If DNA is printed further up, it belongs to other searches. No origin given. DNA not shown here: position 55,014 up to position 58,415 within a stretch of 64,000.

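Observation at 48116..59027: Compact self-sufficient NRPS cluster of unfamiliar composition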

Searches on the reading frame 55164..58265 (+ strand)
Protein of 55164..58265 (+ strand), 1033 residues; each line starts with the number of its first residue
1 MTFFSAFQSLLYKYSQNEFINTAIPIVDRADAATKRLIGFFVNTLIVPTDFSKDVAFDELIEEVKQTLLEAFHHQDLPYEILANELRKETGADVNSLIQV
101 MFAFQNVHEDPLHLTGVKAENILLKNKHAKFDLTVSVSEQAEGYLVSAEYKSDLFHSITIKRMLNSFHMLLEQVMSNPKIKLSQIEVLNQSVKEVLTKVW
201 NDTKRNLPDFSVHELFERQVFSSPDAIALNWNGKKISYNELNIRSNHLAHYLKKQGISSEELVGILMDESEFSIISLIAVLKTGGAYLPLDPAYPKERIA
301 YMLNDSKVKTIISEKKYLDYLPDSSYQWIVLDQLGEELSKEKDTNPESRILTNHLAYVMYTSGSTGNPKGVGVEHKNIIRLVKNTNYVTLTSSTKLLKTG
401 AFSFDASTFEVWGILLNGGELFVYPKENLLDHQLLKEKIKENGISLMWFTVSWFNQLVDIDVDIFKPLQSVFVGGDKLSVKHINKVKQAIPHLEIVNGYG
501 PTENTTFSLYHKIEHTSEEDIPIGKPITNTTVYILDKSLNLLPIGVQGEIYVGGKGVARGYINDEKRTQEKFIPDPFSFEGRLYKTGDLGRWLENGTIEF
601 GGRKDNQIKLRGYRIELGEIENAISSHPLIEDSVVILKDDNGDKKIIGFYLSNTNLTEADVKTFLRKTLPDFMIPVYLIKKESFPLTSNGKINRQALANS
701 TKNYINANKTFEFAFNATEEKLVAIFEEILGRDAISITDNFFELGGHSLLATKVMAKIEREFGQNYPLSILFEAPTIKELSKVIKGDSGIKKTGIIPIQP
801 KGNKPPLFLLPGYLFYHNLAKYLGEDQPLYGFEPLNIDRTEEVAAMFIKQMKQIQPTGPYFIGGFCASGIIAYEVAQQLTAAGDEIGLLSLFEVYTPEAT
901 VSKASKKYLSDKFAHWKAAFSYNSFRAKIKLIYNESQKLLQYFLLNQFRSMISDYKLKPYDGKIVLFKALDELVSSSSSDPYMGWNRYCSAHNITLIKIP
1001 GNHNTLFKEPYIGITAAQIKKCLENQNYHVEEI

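Call 3: search_protein_families(library=pfam, proteins=[window:55164-58265:+])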
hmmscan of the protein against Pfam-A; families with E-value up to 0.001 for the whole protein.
window:55164-58265:+ (1033 aa): 5 families
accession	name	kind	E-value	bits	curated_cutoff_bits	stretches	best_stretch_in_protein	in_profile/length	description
PF00501.34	AMP-binding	-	6.1e-80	269.3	29.9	1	216-561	1-383/384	AMP-binding enzyme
PF00668.25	Condensation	-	1.8e-37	129.5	30.6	1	2-196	254-455/456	Condensation domain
PF00550.31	PP-binding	-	7.9e-17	61.7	20.8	1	720-783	1-66/67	Phosphopantetheine attachment site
PF00975.26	Thioesterase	-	1.6e-14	55.1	26.4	1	815-1007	15-211/226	Thioesterase domain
PF13193.12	AMP-binding_C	-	1.7e-07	32.5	24.5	1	619-691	1-76/76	AMP-binding enzyme C-terminal domain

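Call 9: find_related_loci(query=window:55164-58265:+, collection=genome_contigs, flank=10000)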
Query window:55164-58265:+ (1033 aa) in genome_contigs; peptide patterns used: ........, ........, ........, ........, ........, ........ (x = any residue, [..] = any of these).
285 stretches matched a pattern; 247 encode a relative of the query (tblastn E <= 1e-3); the best 80 are kept; 80 distinct loci.
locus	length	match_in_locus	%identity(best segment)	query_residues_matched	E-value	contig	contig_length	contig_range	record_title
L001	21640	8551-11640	94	1-1030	0e+0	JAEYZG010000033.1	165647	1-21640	MAG: Bacteroidetes bacterium isolate OH_CBlB_80 k127_754044, whole genome shotgun sequence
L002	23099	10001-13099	91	1-1033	0e+0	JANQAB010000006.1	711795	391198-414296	MAG: Sporocytophaga sp. isolate 29_gen_w_cov.4 s893, whole genome shotgun sequence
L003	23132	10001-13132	39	1-1026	0e+0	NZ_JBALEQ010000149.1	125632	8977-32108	MAG: Nostoc sp. isolate P8256 bin 3 NODE_91_length_125632_cov_166.882282, whole genome shotgun sequence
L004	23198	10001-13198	40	1-1023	0e+0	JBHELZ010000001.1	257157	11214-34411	MAG: Pyrinomonadaceae bacterium isolate S2_bin.40.strict S2_NODE_1, whole genome shotgun sequence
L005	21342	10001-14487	36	1-1031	0e+0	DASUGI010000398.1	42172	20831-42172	MAG TPA_asm: Verrucomicrobiia bacterium isolate SMAG_U1401 k141_1936184, whole genome shotgun sequence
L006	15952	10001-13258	36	1-1024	0e+0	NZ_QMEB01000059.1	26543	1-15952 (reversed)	Brasilonema bromeliae SPC951 NODE_1128_length_26543_cov_5.010911, whole genome shotgun sequence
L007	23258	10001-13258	36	1-1024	0e+0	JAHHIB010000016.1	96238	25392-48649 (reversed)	MAG: Scytonema hyalinum WJT4-NPBG1 scaffold_114_c1, whole genome shotgun sequence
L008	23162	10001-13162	35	1-1012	0e+0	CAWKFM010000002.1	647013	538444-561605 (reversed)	MAG: uncultured Acidobacteriota bacterium isolate MFD04752.bin.1.33 genome assembly, contig: contig_11573, whole genome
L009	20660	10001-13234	36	1-1023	0e+0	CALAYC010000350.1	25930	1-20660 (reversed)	MAG TPA_asm: uncultured Verrucomicrobia bacterium isolate SRR4028131_bin.104_CONCOCT_v1.1_MAG genome assembly, contig: E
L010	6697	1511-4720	34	1-1027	0e+0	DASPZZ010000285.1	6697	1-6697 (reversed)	MAG TPA_asm: Candidatus Binatia bacterium isolate SMAG_U11632 k141_645190, whole genome shotgun sequence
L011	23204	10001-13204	36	1-1025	0e+0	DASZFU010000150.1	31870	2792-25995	MAG TPA_asm: Candidatus Angelobacter sp. isolate SMAG_U6530 k141_5249702, whole genome shotgun sequence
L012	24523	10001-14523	36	1-1032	0e+0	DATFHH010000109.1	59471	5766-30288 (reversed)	MAG TPA_asm: Pyrinomonadaceae bacterium isolate SMAG_U8684 k141_280961, whole genome shotgun sequence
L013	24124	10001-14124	41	1-798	0e+0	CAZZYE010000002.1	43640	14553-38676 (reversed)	MAG: uncultured Stigonema sp. isolate Brown_Z.bin.1 genome assembly, contig: NODE_112_length_43640_cov_7.008879, whole g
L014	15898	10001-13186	35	1-1025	0e+0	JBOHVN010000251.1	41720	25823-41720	MAG: Candidatus Binatia bacterium isolate M3-S_metawrap_bin.190 k127_4513989, whole genome shotgun sequence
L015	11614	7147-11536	38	1-922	0e+0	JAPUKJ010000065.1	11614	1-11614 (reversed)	MAG: Ignavibacteria bacterium isolate KW1-S15_2 KW1-S15_2_cg65, whole genome shotgun sequence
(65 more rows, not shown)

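Call 14: search_protein_families(library=ncbifam, proteins=[L002:6602-13102:+], max_evalue=0.01)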
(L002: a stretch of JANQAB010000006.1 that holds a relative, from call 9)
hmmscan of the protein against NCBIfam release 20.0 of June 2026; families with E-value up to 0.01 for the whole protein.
L002:6602-13102:+ (2166 aa): 105 families (the best 25 are shown)
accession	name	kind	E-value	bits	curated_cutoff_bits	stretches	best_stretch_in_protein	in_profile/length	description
NF004282.0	PRK05691.1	subfamily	0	1168.2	4090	2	879-1918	673-1706/4334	non-ribosomal peptide synthase/polyketide synthase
NF047350.1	aureusi_NRPS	equivalog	0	1159.6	2500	4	1303-1921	373-979/2373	aureusimine non-ribosomal peptide synthetase AusA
NF041803.1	NRPS_SolG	exception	1.8e-264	880.2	2200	2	1074-1915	292-1153/1163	solanimycin non-ribosomal peptide synthetase SolG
TIGR01733.1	AA-adenyl-dom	subfamily_domain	5.2e-247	819.3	317.4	2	252-646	1-406/409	amino acid adenylation domain-containing protein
NF007605.2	PRK10252.1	equivalog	2.3e-217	724.4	2400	2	904-2032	25-1171/1292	enterobactin non-ribosomal peptide synthetase EntF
NF038078.1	NRPS_MxcG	equivalog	1.1e-211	705.5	2300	2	897-1922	19-1046/1442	myxochelin non-ribosomal peptide synthetase MxcG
NF003417.0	PRK04813.1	subfamily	1.7e-174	581.1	476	2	1350-1834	10-503/505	D-alanine--poly(phosphoribitol) ligase subunit DltA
TIGR01734.1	D-ala-DACP-lig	equivalog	9.6e-168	558.8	559.85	2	1349-1834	6-502/504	D-alanine--poly(phosphoribitol) ligase subunit DltA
TIGR03443.1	alpha_am_amid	equivalog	3.7e-145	485.1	1030.1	6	363-669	411-751/1390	L-aminoadipate-semialdehyde dehydrogenase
TIGR03098.1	ligase_PEP_1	hypoth_equivalog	1e-130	436.7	592.35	2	1345-1832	2-516/517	acyl-CoA ligase (AMP-forming), exosortase A system-associated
NF004837.0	PRK06187.1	subfamily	1.5e-128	429.4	476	2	223-723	6-527/531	long-chain-fatty-acid--CoA ligase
NF052269.1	Staph_lig_FadD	equivalog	4.2e-104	348.6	650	2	241-722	16-497/499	long-chain-fatty-acid--CoA ligase FadD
TIGR01923.1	menE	equivalog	4.5e-89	299.3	330.15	2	252-713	1-441/442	o-succinylbenzoate--CoA ligase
NF006182.0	PRK08316.1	subfamily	4.7e-86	289.3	663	2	223-721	9-520/523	fatty acyl-CoA synthetase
NF004511.1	PRK05852.1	equivalog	1.5e-84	284.5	650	2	227-718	1-504/505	FadD7 family fatty acid--CoA ligase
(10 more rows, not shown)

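Call 65: search_solved_structures(query=L002:9242-10570:+, max_evalue=1e-10, show_alignments=0)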
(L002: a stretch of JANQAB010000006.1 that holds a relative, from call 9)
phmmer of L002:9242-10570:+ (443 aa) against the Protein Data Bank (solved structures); distinct sequences matched with E-value up to 1e-10: 38.
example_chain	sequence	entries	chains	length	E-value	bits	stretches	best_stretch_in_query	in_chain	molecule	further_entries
2jgp_A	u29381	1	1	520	9.4e-50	173.2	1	6-441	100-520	TYROCIDINE SYNTHETASE 3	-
5u89_A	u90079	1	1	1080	6.3e-45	157.3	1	5-441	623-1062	Amino acid adenylation domain protein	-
6p1j_A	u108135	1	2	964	1.5e-43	152.8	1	5-430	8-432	Txo2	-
7kvw_A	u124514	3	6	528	3.1e-40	141.9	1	5-442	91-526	PCP-C didomain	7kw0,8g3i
6oyf_A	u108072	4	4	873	8.6e-40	140.4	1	5-440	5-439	Txo1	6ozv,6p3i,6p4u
8fx6_A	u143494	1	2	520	1.5e-39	139.6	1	5-431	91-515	PCP-C didomain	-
7kw2_A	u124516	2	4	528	2.6e-39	138.8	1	5-442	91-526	PCP-C didomain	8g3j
8fx7_A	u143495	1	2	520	1.3e-38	136.6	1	5-431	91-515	PCP-C didomain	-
8z0q_C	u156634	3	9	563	5.6e-36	127.8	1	5-438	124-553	Special condensation domain in NRPS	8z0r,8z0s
8xjz_C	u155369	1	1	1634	3.5e-34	121.9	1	5-432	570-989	Peptide synthetase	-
9rde_A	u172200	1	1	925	4.4e-30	108.4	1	24-442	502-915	Bacitracin synthase 3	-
6mfw_A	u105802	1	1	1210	1.2e-29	107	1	6-428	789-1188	Linear gramicidin synthase subunit A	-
6mfy_A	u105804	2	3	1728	2.5e-29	105.9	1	6-429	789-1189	Linear gramicidin synthase subunit A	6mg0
6mfz_A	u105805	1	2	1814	2.7e-29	105.8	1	6-429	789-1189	Linear gramicidin synthase subunit A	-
9be3_A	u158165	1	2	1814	2.7e-29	105.8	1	6-429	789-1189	Linear gramicidin synthase subunit A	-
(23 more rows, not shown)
